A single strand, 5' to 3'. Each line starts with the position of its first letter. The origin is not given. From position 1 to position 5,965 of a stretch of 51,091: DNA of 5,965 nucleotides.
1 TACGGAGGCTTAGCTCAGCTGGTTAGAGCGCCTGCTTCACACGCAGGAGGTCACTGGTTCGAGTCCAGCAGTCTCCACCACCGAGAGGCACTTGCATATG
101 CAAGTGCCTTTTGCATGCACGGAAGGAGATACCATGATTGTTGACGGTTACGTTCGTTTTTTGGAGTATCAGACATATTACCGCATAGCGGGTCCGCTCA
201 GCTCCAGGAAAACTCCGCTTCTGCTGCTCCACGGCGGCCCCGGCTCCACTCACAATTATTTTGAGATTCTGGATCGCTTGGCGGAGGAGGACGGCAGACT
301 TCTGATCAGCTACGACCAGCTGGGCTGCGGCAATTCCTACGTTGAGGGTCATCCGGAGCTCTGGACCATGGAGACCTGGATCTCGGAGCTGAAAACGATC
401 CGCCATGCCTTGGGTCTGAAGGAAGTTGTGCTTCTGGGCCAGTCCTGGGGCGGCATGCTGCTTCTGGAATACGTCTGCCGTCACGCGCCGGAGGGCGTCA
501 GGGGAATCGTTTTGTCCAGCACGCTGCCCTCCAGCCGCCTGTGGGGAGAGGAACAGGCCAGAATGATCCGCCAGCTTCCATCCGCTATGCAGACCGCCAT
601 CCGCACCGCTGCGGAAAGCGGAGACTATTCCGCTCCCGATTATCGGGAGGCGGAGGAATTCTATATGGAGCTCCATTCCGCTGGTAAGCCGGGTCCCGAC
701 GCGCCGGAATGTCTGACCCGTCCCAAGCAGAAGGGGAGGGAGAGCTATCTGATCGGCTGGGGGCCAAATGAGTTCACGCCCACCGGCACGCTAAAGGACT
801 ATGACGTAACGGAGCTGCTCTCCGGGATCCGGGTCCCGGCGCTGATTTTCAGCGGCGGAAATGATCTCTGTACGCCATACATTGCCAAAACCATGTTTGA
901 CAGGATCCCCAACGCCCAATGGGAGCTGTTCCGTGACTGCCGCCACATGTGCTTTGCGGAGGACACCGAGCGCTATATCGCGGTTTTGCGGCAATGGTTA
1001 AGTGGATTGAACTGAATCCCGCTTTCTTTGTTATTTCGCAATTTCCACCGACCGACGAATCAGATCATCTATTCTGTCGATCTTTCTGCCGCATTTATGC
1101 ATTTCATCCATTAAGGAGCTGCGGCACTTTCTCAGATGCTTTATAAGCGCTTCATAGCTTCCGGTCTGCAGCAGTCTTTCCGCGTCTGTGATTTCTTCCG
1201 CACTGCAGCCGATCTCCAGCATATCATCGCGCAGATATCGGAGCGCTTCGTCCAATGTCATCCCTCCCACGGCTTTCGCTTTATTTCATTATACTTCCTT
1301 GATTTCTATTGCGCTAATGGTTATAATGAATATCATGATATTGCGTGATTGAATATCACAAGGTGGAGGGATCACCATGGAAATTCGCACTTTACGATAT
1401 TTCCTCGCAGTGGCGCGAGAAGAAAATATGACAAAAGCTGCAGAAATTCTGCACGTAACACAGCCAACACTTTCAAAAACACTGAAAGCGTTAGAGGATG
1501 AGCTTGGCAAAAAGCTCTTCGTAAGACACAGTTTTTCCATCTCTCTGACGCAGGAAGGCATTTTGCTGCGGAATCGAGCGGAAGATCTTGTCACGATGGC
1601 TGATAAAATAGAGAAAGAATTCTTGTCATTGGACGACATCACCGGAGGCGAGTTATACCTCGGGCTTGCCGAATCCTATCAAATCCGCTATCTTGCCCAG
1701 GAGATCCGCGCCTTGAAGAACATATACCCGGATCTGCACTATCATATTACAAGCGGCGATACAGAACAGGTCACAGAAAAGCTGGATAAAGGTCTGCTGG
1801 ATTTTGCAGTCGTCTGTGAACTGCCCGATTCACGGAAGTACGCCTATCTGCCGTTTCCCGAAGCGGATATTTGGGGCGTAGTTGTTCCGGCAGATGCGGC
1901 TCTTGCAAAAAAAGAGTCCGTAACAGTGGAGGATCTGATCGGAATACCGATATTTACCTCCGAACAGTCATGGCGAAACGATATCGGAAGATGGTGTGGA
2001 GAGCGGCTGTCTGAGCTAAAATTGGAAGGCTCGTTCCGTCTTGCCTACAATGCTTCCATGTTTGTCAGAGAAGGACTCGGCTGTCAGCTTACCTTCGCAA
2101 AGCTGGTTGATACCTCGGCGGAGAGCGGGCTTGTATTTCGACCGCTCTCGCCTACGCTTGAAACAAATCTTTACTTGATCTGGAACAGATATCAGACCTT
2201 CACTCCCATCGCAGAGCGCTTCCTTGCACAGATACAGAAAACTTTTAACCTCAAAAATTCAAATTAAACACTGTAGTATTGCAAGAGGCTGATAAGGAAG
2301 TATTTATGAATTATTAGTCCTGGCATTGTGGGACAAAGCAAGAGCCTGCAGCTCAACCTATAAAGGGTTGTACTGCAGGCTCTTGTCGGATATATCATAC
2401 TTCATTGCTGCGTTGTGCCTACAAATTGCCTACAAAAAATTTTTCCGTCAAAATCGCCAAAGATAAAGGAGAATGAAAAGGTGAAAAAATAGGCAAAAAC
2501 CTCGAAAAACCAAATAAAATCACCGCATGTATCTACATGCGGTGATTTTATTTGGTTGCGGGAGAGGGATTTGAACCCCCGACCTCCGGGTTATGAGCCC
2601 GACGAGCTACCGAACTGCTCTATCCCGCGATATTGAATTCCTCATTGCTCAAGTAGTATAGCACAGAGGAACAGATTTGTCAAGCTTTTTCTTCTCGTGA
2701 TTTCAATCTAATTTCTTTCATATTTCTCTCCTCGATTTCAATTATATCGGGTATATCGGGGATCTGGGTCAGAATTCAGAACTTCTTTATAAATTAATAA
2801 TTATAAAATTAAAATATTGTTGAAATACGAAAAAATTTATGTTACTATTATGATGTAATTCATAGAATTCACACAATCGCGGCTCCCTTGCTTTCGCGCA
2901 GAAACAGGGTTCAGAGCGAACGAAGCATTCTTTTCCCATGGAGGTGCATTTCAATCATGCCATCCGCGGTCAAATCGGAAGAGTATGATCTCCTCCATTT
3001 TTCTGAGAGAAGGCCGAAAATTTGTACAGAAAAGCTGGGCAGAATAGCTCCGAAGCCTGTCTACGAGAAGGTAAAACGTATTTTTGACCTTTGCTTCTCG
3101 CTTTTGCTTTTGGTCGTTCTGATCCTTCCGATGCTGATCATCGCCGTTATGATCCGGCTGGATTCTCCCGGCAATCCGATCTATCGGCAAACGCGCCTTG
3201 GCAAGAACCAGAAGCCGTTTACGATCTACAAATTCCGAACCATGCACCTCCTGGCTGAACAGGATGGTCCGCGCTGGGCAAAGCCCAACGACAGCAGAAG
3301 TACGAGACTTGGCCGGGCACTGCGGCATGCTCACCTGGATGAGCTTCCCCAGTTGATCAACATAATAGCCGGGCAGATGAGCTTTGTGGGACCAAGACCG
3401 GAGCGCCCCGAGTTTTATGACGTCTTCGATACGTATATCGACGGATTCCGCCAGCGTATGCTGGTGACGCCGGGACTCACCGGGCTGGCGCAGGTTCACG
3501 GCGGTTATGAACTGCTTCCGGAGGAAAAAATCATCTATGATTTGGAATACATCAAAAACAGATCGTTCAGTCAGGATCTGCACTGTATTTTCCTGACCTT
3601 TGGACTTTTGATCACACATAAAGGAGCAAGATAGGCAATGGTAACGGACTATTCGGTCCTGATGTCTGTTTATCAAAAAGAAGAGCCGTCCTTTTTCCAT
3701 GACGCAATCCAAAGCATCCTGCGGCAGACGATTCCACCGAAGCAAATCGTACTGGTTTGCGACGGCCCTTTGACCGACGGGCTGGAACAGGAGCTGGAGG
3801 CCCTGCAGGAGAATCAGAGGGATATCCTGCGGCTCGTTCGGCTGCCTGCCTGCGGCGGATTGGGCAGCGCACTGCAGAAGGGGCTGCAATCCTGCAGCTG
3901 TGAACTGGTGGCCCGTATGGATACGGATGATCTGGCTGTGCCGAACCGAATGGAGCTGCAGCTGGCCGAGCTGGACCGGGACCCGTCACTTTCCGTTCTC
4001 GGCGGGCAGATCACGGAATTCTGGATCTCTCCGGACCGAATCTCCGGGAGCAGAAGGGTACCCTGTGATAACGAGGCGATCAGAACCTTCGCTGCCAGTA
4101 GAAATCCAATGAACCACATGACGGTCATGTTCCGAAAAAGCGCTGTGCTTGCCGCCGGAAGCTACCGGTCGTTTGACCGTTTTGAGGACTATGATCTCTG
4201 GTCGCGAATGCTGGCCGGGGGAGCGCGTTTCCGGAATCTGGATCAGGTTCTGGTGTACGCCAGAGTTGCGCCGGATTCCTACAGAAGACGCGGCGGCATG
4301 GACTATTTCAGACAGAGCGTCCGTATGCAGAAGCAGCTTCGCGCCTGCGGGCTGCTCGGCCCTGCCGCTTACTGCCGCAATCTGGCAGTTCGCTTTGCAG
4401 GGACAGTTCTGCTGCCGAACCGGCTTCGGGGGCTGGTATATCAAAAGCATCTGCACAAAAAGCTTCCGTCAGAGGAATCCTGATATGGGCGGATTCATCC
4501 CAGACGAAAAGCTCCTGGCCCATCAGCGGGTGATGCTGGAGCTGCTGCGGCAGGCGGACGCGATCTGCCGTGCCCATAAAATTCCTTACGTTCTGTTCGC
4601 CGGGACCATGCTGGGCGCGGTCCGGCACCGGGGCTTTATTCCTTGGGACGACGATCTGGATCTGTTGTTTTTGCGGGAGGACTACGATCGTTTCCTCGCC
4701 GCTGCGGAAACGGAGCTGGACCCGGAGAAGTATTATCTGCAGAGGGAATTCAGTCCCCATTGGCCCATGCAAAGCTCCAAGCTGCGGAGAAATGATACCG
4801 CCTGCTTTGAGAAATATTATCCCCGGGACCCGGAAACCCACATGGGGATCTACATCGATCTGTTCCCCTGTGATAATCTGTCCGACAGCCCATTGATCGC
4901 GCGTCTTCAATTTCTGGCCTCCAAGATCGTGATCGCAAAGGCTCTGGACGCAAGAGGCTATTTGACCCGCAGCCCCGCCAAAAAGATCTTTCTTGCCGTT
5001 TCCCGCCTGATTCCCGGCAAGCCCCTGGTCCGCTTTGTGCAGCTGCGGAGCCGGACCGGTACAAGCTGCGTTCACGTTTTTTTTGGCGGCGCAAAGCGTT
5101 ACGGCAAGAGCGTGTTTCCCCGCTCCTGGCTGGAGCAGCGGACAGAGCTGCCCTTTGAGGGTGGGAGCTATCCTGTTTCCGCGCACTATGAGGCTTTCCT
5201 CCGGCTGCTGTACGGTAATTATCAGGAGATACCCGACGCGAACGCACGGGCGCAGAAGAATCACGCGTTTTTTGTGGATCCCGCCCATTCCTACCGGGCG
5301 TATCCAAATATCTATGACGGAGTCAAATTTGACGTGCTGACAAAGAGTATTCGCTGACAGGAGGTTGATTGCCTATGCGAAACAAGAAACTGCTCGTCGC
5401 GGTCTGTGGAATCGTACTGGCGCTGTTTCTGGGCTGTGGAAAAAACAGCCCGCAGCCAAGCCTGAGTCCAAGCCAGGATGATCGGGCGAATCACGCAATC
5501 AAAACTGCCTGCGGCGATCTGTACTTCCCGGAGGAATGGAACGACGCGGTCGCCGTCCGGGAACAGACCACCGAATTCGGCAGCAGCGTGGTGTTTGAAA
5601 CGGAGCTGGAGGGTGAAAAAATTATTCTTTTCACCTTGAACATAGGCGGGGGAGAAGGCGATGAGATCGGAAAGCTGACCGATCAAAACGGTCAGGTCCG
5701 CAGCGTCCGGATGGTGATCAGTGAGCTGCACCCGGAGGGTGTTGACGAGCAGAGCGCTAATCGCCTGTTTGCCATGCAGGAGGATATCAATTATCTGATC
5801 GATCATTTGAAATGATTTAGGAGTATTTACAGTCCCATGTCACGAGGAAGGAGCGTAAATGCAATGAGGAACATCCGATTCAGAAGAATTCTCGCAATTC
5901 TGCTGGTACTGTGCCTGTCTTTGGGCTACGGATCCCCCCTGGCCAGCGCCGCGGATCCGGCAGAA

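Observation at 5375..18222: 12.8-kb surface-protein cassette spliced into the middle of the glycan operon: candidate self-contained polymer-plus-docked-protein system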

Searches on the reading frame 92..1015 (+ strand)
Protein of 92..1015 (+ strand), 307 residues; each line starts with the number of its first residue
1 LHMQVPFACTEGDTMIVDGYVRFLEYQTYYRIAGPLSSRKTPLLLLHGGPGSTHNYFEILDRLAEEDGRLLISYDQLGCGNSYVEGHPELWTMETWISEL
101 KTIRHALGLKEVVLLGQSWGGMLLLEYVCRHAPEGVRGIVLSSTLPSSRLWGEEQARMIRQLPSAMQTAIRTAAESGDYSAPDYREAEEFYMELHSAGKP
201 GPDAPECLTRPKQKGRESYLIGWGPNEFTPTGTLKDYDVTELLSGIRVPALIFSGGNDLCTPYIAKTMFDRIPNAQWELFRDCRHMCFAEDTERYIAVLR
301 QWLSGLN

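Call 6: search_protein_families(library=pfam, proteins=[window:92-1015:+], max_evalue=0.001)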
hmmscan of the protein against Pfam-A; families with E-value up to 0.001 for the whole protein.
window:92-1015:+ (307 aa): 3 families
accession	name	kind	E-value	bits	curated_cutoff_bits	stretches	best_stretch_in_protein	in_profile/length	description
PF00561.26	Abhydrolase_1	-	1.8e-30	106.9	25.8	1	42-291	2-244/245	alpha/beta hydrolase fold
PF12697.13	Abhydrolase_6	-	4.6e-15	57.3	26.3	1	43-297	1-216/217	Alpha/beta hydrolase family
PF12146.15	Hydrolase_4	-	4.3e-14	52.8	27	1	41-149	5-114/239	Serine aminopeptidase, S33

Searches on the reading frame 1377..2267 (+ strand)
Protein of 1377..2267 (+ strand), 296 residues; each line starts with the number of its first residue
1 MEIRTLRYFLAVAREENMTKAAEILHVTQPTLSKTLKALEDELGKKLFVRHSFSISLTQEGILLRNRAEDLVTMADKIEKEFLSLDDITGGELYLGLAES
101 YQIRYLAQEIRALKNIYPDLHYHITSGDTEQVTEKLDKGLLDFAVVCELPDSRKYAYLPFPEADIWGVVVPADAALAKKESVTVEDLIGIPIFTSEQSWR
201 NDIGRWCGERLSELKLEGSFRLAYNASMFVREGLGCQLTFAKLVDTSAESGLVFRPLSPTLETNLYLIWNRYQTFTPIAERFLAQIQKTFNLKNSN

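Call 6: search_protein_families(library=pfam, proteins=[window:1377-2267:+], max_evalue=0.001)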
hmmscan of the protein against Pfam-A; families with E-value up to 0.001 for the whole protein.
window:1377-2267:+ (296 aa): 2 families
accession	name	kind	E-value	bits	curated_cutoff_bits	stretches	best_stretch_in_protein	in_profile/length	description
PF03466.25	LysR_substrate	-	2.7e-24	86.1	28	1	90-289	5-207/209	LysR substrate binding domain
PF00126.33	HTH_1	-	1.4e-21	76.6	26.6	1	3-61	1-59/60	Bacterial regulatory helix-turn-helix protein, lysR family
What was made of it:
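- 1377..2267 (+): LysR-type regulator upstream of the operon (possible regulator; context). Pfam HTH_1 + LysR_substrate (call 6).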

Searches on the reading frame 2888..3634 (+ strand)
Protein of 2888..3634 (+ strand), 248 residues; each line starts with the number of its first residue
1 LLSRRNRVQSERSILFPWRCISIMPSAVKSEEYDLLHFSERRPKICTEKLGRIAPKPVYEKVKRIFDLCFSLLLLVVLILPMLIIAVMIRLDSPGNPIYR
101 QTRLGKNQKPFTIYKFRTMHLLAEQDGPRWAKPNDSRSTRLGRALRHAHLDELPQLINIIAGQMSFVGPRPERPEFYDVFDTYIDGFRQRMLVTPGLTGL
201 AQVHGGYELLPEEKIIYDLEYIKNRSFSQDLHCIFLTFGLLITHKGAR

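Call 5: search_protein_families(library=pfam, proteins=[window:2888-3634:+], max_evalue=0.001)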
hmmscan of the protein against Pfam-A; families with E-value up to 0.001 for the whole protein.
window:2888-3634:+ (248 aa): 1 family
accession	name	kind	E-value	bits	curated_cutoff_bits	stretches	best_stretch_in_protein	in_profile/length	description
PF02397.22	Bac_transf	-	6.5e-62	208.7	27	1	63-241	1-177/179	Bacterial sugar transferase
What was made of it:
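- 2888..3634 (+): Initiating phosphoglycosyl transferase (Bac_transf). PF02397, 209 bits (call 5).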

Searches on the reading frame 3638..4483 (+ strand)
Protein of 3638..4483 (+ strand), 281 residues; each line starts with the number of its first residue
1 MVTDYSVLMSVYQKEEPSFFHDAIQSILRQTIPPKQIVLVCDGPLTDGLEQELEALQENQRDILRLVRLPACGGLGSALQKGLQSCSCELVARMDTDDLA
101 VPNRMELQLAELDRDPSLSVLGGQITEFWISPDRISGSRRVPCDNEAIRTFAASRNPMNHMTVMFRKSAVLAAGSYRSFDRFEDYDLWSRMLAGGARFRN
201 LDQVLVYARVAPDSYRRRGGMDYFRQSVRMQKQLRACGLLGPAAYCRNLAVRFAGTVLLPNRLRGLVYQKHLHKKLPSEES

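Call 5: search_protein_families(library=pfam, proteins=[window:3638-4483:+], max_evalue=0.001)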
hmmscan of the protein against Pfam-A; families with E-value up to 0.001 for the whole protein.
window:3638-4483:+ (281 aa): 3 families
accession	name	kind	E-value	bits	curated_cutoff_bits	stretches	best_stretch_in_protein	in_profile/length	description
PF00535.33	Glycos_transf_2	-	3.7e-19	69.7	23.3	1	6-167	1-162/168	Glycosyl transferase family 2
PF13641.12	Glyco_tranf_2_3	-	3.9e-06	27.5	27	1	15-197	11-200/230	Glycosyltransferase like family 2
PF10111.15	Glyco_tranf_2_2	-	0.00086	19.3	27.3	0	6-109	1-103/276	Glycosyltransferase like family 2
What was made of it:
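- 3638..4483 (+): GT2 glycosyltransferase, conserved partner of LicD. PF00535 (call 5).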

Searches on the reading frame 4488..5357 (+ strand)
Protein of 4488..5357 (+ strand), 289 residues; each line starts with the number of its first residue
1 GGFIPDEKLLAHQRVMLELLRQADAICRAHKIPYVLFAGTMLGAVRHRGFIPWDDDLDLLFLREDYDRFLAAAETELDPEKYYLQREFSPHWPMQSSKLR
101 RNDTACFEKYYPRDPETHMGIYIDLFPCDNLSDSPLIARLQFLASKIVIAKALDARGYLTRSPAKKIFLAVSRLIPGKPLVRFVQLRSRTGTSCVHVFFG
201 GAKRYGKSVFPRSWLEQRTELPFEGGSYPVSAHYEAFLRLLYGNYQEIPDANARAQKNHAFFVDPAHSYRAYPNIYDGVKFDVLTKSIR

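Call 5: search_protein_families(library=pfam, proteins=[window:4488-5357:+], max_evalue=0.001)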
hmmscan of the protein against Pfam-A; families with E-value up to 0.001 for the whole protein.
window:4488-5357:+ (289 aa): 1 family
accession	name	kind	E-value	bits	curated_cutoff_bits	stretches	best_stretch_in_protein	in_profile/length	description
PF04991.19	LicD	-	3.6e-35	122.5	22.6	1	27-243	1-227/227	LicD family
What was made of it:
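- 4488..5357 (+): LicD-family phosphotransferase (LicD1), the glycan gene that tracks the NAGPA giant. PF04991, 122 bits (call 5).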

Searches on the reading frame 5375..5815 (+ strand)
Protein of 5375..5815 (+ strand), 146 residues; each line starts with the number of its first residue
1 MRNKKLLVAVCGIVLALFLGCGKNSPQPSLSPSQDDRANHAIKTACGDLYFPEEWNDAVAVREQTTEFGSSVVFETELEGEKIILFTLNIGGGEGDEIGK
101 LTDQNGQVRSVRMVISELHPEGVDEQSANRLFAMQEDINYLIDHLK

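Call 4: search_protein_families(library=pfam, proteins=[window:5375-5815:+], max_evalue=0.01)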
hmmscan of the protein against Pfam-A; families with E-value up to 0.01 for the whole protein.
window:5375-5815:+ (146 aa): 0 families

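Call 7: search_protein_families(library=ncbifam, proteins=[window:5375-5815:+], max_evalue=0.01)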
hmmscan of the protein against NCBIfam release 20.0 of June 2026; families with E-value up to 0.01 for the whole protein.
window:5375-5815:+ (146 aa): 0 families
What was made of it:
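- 5375..5815 (+): Small membrane-anchored protein (lipobox LFLGC here); extracytoplasmic domain of curved beta-sheet plus C-terminal helix. No Pfam or NCBIfam hit (calls 4, 7).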

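Call 67: find_homologous_proteins(query=window:5375-5815:+, max_evalue=0.001)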
Query window:5375-5815:+ (146 aa): 7 proteins with E <= 0.001 among 40 candidates.
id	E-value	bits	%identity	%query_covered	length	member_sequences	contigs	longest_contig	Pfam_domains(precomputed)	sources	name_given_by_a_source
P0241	1.4e-89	315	99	100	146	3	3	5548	-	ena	-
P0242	1.3e-44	169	56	100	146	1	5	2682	-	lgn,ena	-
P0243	1.6e-41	159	52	99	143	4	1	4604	-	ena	-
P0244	2.4e-36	143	60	77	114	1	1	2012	-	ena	-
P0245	3.0e-36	142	51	99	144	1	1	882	-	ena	-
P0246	4.7e-33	132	46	99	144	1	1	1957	-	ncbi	-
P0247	3.5e-31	126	54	76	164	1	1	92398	-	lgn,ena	-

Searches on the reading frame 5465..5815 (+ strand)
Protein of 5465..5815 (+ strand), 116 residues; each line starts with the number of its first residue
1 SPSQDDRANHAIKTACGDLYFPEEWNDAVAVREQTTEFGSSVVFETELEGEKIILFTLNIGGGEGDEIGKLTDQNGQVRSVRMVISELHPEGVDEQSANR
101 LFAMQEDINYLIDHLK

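Call 65: search_solved_structures(query=A5, max_evalue=10, show_alignments=0)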
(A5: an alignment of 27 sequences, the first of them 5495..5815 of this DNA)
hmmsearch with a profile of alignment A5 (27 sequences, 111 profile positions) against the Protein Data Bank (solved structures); distinct sequences matched with E-value up to 10: 1.
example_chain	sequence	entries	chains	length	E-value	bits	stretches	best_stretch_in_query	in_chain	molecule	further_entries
3vjf_A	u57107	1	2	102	1.4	12.5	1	56-108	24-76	WA20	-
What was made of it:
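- Tried and rejected: No PDB sequence hit with a 27-sequence profile (call 65).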

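Call 74: predict_structure(alignment_id=A6)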
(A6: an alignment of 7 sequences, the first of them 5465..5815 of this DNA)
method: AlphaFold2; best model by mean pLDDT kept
length: 116 residues; sequences in the alignment: 7
mean_pLDDT: 69.9   pTM: 0.64
mean pLDDT of the five models: 69.9, 69.3, 69.0, 68.8, 68.2
residues with pLDDT >= 90: 0; 70-90: 64; 50-70: 41; < 50: 11
segments of 3 or more residues with pLDDT < 50: 1-7, 89-91
pLDDT, mean of each block of 10 residues (from residue 1): 46 67 72 83 81 82 82 80 69 55 61 55
secondary structure, 60 per line:
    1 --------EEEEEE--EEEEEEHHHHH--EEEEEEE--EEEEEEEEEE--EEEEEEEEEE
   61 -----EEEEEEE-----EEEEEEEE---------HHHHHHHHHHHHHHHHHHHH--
elements in order: E9-14 E17-22 H23-27 E30-36 E39-48 E51-60 E66-72 E78-85 H95-114

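Call 76: fold_search(model_id=the predicted structure, library=pdb)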
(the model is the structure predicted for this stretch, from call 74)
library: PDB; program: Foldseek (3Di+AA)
matches with E <= 10: 1105; with E <= 0.001: 0
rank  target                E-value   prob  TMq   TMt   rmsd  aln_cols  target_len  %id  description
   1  5ym8_B                3.1e-01  0.47  0.29  0.31   8.3       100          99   10  Crystal Structure of porcine delta coronavirus nsp9-N7 (released 2018-06-13)
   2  3ojy_C                3.4e-01  0.11  0.18  0.14  15.1       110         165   14  Crystal Structure of Human Complement Component C8 (released 2011-04-13)
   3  7ab1                  3.8e-01  0.63  0.29  0.14   7.6        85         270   10  Crystal structure of MerTK kinase domain in complex with Gilteritinib (released 2020-10-28)
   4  6anw_A                4.5e-01  0.33  0.30  0.34   7.3       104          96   14  Crystal structure of anti-CRISPR protein AcrF10 (released 2017-10-25)
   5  4n9f_k                4.5e-01  0.23  0.29  0.25   9.1       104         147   13  Crystal structure of the Vif-CBFbeta-CUL5-ElOB-ElOC pentameric complex (released 2014-01-08)
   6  5hte                  4.8e-01  0.07  0.18  0.15  13.4       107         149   15  Recombinant bovine beta-lactoglobulin variant L1A/I2S (sBlgB#2) (released 2016-07-20)
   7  7avx_B                5.6e-01  0.44  0.27  0.13   9.1        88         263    8  MerTK kinase domain in complex with NPS-1034 (released 2021-03-03)
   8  4n9f_L                5.9e-01  0.18  0.28  0.25  10.2       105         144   13  Crystal structure of the Vif-CBFbeta-CUL5-ElOB-ElOC pentameric complex (released 2014-01-08)
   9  5d5n_B                5.9e-01  0.11  0.21  0.13  12.3       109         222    8  Crystal Structure of the Human Cytomegalovirus pUL50-pUL53 Complex (released 2015-10-07)
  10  5trv                  6.3e-01  0.38  0.31  0.30   8.3        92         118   21  Crystal structure of a de novo designed protein with curved beta-sheet (released 2017-01-25)
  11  5ym8_A                6.3e-01  0.30  0.28  0.34  10.2        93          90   12  Crystal Structure of porcine delta coronavirus nsp9-N7 (released 2018-06-13)
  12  4r4k_A                6.3e-01  0.14  0.25  0.22  10.4       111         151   10  Crystal structure of a cystatin-like protein (BACCAC_01506) from Bacteroides caccae ATCC 43185 at 1.69 A resolution (released 2014-10-01)
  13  5tph_A                6.6e-01  0.57  0.31  0.30   5.1        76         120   18  Crystal structure of a de novo designed protein homodimer with curved beta-sheet (released 2017-01-25)
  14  3ikl_A                6.6e-01  0.57  0.31  0.11   7.3        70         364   16  Crystal structure of Pol gB delta-I4. (released 2010-08-25)
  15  3ikl_B                6.6e-01  0.51  0.32  0.11   7.8        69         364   12  Crystal structure of Pol gB delta-I4. (released 2010-08-25)
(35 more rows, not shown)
